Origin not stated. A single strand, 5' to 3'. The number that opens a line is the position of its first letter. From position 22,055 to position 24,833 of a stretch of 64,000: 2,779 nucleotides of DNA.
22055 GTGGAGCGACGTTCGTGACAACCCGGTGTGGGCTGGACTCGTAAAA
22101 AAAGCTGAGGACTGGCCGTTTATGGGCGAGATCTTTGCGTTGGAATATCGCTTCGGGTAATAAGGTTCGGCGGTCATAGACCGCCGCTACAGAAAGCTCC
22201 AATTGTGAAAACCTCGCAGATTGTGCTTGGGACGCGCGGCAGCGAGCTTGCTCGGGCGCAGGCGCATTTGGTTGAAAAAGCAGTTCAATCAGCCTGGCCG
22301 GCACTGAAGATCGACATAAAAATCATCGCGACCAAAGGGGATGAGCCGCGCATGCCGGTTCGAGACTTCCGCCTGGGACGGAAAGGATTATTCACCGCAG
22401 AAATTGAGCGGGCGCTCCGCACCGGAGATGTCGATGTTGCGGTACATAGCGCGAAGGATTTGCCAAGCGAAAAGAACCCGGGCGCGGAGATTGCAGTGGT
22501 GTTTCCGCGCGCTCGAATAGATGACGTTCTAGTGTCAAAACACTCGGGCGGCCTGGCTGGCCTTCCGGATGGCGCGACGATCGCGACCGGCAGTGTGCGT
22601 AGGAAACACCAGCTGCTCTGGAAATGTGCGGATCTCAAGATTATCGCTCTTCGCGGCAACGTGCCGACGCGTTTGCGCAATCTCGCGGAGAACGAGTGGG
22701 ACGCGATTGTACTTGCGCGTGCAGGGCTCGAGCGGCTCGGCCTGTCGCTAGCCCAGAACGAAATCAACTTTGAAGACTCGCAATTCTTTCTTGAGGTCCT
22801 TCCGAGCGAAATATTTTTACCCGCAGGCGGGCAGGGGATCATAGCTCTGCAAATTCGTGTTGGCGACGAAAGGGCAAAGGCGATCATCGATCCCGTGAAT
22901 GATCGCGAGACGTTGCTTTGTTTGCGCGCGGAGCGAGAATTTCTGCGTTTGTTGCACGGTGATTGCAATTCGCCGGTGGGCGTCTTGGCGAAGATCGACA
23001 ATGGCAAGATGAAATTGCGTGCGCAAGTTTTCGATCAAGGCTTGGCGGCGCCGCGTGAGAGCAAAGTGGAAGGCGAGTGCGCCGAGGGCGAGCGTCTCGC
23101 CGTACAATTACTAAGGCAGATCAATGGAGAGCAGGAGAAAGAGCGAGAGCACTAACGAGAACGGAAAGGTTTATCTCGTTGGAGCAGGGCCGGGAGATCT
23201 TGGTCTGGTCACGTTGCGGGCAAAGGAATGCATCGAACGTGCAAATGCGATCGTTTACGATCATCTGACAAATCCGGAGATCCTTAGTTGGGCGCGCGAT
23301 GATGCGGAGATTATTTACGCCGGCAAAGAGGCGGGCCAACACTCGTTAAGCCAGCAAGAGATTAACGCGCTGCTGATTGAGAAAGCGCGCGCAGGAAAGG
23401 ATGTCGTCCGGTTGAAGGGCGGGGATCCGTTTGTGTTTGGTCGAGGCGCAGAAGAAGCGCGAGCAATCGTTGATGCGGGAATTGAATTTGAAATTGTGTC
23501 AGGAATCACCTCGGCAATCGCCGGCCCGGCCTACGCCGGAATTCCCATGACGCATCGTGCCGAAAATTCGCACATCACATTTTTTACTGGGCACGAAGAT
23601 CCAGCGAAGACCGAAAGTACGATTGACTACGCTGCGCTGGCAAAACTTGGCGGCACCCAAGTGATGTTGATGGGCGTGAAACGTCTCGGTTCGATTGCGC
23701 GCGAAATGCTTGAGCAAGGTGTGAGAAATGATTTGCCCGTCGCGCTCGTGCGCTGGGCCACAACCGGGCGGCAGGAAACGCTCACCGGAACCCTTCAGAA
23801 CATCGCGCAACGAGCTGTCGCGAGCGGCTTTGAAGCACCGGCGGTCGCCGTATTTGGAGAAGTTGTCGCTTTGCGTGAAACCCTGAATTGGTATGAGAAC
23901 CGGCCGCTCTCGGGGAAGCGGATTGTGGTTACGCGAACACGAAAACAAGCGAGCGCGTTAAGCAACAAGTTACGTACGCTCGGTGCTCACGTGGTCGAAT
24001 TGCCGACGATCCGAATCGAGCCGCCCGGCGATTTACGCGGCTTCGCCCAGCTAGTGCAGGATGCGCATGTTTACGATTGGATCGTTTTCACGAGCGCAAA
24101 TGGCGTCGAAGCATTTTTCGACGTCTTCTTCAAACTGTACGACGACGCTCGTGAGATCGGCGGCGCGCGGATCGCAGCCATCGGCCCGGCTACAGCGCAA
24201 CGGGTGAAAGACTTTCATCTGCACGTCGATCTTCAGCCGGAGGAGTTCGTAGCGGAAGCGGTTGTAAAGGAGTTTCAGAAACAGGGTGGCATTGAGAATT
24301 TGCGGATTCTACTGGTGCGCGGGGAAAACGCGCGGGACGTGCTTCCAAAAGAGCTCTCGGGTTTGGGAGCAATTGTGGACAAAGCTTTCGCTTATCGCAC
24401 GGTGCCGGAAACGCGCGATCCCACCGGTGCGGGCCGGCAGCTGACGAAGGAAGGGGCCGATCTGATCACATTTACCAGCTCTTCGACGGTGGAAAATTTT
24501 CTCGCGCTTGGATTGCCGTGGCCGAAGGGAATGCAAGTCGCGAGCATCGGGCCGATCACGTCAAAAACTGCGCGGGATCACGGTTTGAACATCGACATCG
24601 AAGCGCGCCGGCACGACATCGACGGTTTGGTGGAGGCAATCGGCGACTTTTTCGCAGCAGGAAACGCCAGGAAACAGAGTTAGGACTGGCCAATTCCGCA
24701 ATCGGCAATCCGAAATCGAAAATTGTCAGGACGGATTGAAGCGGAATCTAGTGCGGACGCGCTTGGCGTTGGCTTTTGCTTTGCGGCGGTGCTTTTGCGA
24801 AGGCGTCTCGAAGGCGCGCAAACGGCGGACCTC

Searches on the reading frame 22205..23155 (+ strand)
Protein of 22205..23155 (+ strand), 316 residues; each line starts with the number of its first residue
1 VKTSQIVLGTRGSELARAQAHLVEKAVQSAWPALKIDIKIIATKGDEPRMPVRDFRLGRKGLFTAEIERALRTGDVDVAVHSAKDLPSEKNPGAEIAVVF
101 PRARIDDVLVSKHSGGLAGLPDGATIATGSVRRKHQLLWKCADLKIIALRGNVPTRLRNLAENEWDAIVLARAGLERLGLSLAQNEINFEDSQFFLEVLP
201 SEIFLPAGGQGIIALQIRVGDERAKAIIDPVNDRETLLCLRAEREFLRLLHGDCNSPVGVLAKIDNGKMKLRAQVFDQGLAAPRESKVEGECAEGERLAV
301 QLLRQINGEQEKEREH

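Call 77: search_protein_families(library=pfam, proteins=[window:22205-23155:+], max_evalue=0.00001)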
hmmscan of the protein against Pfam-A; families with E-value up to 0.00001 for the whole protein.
window:22205-23155:+ (316 aa): 2 families
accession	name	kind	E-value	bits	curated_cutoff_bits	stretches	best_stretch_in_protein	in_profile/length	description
PF01379.25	Porphobil_deam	-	5.7e-62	209.4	22.1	1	6-225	1-206/207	Porphobilinogen deaminase, dipyromethane cofactor binding domain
PF03900.20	Porphobil_deamC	-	6.3e-10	39.7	26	1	238-304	2-70/74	Porphobilinogen deaminase, C-terminal domain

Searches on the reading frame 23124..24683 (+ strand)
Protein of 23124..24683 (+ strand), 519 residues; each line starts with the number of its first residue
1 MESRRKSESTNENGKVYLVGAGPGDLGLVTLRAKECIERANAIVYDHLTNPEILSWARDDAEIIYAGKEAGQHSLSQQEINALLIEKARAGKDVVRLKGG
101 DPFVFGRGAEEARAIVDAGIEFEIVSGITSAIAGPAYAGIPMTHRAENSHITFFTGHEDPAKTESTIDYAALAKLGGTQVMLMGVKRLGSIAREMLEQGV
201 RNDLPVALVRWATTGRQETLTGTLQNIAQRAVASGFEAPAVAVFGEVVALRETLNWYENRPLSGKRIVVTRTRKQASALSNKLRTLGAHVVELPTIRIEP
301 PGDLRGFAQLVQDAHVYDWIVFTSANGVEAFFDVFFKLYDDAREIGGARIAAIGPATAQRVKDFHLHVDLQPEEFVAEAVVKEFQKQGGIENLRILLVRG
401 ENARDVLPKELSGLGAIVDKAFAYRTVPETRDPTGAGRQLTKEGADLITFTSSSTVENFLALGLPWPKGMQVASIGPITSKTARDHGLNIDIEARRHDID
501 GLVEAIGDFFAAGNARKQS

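Call 77: search_protein_families(library=pfam, proteins=[window:23124-24683:+], max_evalue=0.00001)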
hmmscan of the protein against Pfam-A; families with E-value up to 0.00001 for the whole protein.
window:23124-24683:+ (519 aa): 2 families
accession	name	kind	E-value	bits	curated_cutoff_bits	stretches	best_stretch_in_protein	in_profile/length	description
PF02602.20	HEM4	-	3.4e-59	200.2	27.5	1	278-504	2-231/231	Uroporphyrinogen-III synthase HemD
PF00590.25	TP_methylase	-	1.8e-50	172.3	27.8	1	15-227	1-211/212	Tetrapyrrole (Corrin/Porphyrin) Methylases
